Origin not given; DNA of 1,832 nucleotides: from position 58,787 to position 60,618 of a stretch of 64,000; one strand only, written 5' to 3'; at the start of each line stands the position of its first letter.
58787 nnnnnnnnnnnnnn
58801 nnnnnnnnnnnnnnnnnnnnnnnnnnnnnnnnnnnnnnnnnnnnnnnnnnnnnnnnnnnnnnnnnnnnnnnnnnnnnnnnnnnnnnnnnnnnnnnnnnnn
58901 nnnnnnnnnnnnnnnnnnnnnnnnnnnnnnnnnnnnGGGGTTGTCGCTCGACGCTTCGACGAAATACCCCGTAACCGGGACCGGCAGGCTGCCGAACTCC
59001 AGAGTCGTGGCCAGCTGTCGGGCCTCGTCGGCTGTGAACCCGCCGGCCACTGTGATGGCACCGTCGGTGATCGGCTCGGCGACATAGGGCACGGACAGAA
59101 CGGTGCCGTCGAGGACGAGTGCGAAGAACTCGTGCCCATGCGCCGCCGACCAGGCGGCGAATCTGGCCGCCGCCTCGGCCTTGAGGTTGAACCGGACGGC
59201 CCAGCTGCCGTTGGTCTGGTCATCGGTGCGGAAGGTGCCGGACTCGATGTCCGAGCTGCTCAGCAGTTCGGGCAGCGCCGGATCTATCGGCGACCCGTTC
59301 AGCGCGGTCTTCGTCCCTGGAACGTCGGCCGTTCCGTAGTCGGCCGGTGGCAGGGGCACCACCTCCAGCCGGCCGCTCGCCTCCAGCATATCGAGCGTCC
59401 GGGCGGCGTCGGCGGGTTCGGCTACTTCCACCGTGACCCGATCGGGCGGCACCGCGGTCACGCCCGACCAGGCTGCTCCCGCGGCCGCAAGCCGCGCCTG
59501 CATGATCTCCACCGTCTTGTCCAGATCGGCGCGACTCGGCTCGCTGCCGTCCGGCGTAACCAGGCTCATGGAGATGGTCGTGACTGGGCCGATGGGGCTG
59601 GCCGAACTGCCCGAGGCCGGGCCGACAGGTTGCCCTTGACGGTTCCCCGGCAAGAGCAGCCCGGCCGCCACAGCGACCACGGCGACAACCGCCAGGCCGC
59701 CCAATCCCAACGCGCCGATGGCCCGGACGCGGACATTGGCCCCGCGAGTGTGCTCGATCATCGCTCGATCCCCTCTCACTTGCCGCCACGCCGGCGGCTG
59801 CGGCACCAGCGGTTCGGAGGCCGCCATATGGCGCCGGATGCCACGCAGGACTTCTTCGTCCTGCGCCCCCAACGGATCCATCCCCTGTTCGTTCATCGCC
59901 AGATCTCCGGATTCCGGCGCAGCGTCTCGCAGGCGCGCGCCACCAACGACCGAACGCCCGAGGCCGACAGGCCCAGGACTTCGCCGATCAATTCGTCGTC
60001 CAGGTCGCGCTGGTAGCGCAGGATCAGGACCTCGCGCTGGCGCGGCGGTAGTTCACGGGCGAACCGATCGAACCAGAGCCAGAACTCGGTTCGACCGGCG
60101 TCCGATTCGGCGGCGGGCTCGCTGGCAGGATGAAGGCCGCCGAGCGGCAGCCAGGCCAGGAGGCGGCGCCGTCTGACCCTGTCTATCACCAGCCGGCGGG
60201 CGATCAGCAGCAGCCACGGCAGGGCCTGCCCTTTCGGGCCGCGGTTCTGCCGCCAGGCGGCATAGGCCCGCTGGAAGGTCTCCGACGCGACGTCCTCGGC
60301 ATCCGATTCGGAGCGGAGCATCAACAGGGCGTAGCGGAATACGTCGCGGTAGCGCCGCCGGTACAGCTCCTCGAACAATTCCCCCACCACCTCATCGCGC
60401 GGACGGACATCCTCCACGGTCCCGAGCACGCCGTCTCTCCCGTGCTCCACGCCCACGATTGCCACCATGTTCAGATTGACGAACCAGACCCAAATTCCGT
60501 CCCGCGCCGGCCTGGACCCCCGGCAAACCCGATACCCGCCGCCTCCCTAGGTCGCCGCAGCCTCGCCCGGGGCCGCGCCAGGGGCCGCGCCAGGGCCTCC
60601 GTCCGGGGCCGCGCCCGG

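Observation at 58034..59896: Anti-sigma-like protein with an unusual SecD-P1 + DsbA (CTAC) + LysM ectodomain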

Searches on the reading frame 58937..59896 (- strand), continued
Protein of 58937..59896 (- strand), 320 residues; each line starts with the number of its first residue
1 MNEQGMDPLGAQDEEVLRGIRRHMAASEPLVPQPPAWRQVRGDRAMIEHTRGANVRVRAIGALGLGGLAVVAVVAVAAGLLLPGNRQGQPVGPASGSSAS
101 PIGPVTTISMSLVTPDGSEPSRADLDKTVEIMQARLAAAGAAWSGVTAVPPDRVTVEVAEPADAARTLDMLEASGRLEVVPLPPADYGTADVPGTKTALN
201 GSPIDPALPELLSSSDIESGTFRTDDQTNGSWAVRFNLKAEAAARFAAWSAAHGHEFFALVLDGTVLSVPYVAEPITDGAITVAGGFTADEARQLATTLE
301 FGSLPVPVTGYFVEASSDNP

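Call 86: find_encoding_contigs(protein=P0133, flank=3000, max_places=1)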
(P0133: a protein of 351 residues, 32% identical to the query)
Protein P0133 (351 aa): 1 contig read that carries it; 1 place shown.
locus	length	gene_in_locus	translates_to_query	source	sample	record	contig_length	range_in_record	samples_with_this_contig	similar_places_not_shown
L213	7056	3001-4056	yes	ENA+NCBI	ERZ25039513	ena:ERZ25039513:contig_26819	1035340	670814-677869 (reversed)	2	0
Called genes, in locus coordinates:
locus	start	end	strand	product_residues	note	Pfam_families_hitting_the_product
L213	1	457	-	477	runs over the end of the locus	PF00664:ABC_membrane, PF00005:ABC_tran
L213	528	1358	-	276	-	PF00005:ABC_tran, PF02463:SMC_N (faint)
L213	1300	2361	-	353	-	PF00664:ABC_membrane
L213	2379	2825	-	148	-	PF01047:MarR, PF12802:MarR_2, PF13463:HTH_27 (weak)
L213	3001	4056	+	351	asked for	PF21760:SecD_1st, PF22599:SecDF_P1_head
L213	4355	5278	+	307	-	PF02355:SecD_SecF_C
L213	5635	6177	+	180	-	PF07811:TadE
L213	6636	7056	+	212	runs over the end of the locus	PF13400:Tad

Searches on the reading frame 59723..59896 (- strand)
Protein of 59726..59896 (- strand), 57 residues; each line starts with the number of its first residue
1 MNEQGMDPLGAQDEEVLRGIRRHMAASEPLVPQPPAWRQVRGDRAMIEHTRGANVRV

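Call 74: search_solved_structures(query=A3, max_evalue=10)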
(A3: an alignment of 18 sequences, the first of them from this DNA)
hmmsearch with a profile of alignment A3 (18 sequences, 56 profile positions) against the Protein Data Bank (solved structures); distinct sequences matched with E-value up to 10: 10.
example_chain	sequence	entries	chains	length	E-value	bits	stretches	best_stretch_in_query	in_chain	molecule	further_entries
8pjs_A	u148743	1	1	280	4e-06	29.7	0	22-41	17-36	SAKeCEref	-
6hrl_A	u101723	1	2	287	0.048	16.6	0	23-44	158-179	Kelch-like protein 17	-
5o1m_A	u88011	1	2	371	0.071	16.1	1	16-44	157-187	Rubber oxygenase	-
5o1l_A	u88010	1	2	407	0.091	15.7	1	16-44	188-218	Rubber oxygenase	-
8cia_B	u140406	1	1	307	2.3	11.3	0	24-47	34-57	Kelch like family member 20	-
5yq4_A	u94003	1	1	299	2.6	11.1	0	24-47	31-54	Kelch-like protein 20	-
6gy5_A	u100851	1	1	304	2.8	11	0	24-47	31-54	Kelch-like protein 20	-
8pjy_A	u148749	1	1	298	2.8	11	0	22-41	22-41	SAKe6EEref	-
8cia_A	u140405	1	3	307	3.2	10.8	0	24-47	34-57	Kelch-like protein 20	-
8cia_E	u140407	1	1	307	3.6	10.6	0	24-47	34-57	Kelch like family member 20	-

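Call 82: search_solved_structures(query=window:59726-59896:-, max_evalue=10)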
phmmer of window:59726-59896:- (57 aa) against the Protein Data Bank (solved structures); distinct sequences matched with E-value up to 10: 2.
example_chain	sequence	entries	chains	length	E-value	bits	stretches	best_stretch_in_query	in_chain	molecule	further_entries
9hu9_A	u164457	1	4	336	1.7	12.5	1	19-56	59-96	Glucosyltransferase 3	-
9htx_A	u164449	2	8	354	1.8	12.5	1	19-56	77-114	Glucosyltransferase 3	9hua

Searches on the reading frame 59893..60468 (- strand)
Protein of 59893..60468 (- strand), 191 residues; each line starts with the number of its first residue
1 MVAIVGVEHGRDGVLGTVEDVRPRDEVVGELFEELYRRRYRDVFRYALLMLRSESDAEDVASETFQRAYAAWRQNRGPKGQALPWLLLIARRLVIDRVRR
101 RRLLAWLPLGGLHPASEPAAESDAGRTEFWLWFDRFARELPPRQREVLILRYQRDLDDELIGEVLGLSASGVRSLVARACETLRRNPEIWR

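Call 3: search_protein_families(library=pfam, proteins=[window:59893-60468:-], max_evalue=0.1)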
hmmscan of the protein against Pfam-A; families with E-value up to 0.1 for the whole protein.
window:59893-60468:- (191 aa): 3 families
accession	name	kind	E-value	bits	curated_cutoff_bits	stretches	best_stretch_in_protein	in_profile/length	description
PF04542.20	Sigma70_r2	-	5.5e-14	52.2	24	1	35-102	1-69/71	Sigma-70 region 2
PF04545.22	Sigma70_r4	-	8.1e-11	41.7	24.1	1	139-184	4-49/50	Sigma-70, region 4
PF08281.18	Sigma70_r4_2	-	9.9e-10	38.4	25.7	1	133-183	4-54/54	Sigma-70, region 4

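Call 4: search_protein_families(library=ncbifam, proteins=[window:59893-60468:-], max_evalue=0.1)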
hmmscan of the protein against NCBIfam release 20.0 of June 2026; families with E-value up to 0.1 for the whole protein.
window:59893-60468:- (191 aa): 96 families (the best 25 are shown)
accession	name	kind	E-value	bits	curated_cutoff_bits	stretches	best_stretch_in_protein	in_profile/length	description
TIGR02983.1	SigE-fam_strep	subfamily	2.9e-26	92.3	141.55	1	30-187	6-158/162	SigE family RNA polymerase sigma factor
TIGR02937.1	sigma70-ECF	superfamily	1.3e-20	73.7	42.9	1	31-185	2-163/165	sigma-70 family RNA polymerase sigma factor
NF009166.1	PRK12513.1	equivalog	1.3e-18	67.4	206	1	32-185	24-184/193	RNA polymerase sigma factor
NF004113.0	PRK05602.1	equivalog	1.2e-17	64.3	208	1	32-185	47-199/211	RNA polymerase sigma factor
TIGR02952.1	Sig70_famx2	equivalog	1.2e-16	61.1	206.45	1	31-185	12-168/170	ECF subfamily RNA polymerase sigma factor, BldN family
TIGR02950.1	SigM_subfam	subfamily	2.4e-16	60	147.95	1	32-185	2-156/159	RNA polymerase sigma factor, SigM family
TIGR02985.1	Sig70_bacteroi1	subfamily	4.1e-16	59.6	126.4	1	31-185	2-160/162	RNA polymerase sigma-70 factor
NF007227.0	PRK09645.1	subfamily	3.2e-15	56.5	202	1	29-185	12-168/177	sigma-70 family RNA polymerase sigma factor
NF007223.0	PRK09641.1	equivalog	4e-15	56.1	209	1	40-186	28-183/187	RNA polymerase sigma factor SigW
NF058625.1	sigma_PG0214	equivalog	4e-15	55.9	130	1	32-185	6-159/170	GFO_1088 family ECF-type sigma factor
NF007226.0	PRK09644.1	equivalog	4.3e-15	56.2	199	1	33-184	4-154/166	RNA polymerase sigma factor SigM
TIGR02948.1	SigW_bacill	equivalog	2.7e-14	53.6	243.1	1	40-186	27-183/187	RNA polymerase sigma factor SigW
NF008888.0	PRK11922.1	equivalog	5.1e-14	52.5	204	1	30-186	30-195/231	RNA polymerase sigma factor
NF009193.0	PRK12541.1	equivalog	9.5e-14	52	171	1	32-182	7-155/161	RNA polymerase sigma factor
NF007220.0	PRK09639.1-5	equivalog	3.3e-13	49.8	260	1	30-185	3-162/181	RNA polymerase sigma factor SigX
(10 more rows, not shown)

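Call 32: search_solved_structures(query=window:59893-60468:-, max_evalue=0.001)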
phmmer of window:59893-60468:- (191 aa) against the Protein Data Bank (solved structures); distinct sequences matched with E-value up to 0.001: 13.
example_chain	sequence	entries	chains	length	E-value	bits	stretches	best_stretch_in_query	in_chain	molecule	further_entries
9m9d_F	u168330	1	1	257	5.9e-10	42.3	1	23-184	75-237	ECF RNA polymerase sigma factor SigE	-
9m9e_F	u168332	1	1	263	6.4e-10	42.2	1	23-184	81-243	ECF RNA polymerase sigma factor SigE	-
9m98_F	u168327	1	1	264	6.4e-10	42.2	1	23-184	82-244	ECF RNA polymerase sigma factor SigE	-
5wuq_A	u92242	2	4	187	1.3e-08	37.9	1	40-185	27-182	ECF RNA polymerase sigma factor SigW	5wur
6dxo_A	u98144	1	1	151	5.7e-08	35.8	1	29-102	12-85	RNA polymerase ECF-subfamily sigma factor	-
7qh5_A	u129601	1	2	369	1.6e-07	34.3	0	126-185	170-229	RNA polymerase sigma factor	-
6dv9_F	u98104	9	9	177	5.7e-06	29.3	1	31-184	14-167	ECF RNA polymerase sigma factor SigL | RNA polymerase sigma factor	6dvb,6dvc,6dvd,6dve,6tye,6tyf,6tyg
2o7g_A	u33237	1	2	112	3.1e-05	26.9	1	29-102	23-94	Probable RNA polymerase sigma-C factor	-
4nqw_A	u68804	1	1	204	8.5e-05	25.5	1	31-184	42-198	ECF RNA polymerase sigma factor SigK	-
1h3l_A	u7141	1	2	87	0.00012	24.9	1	42-101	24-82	RNA POLYMERASE SIGMA FACTOR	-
6jcy_F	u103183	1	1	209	0.00014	24.8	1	38-120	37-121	ECF RNA polymerase sigma factor SigH,ECF RNA polymerase sigma factor SigE,ECF RNA polymera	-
9wsf_A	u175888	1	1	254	0.00077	22.3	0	138-191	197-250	RNA polymerase sigma factor FliA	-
9wsm_F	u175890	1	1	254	0.00078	22.3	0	138-191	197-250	RNA polymerase sigma factor FliA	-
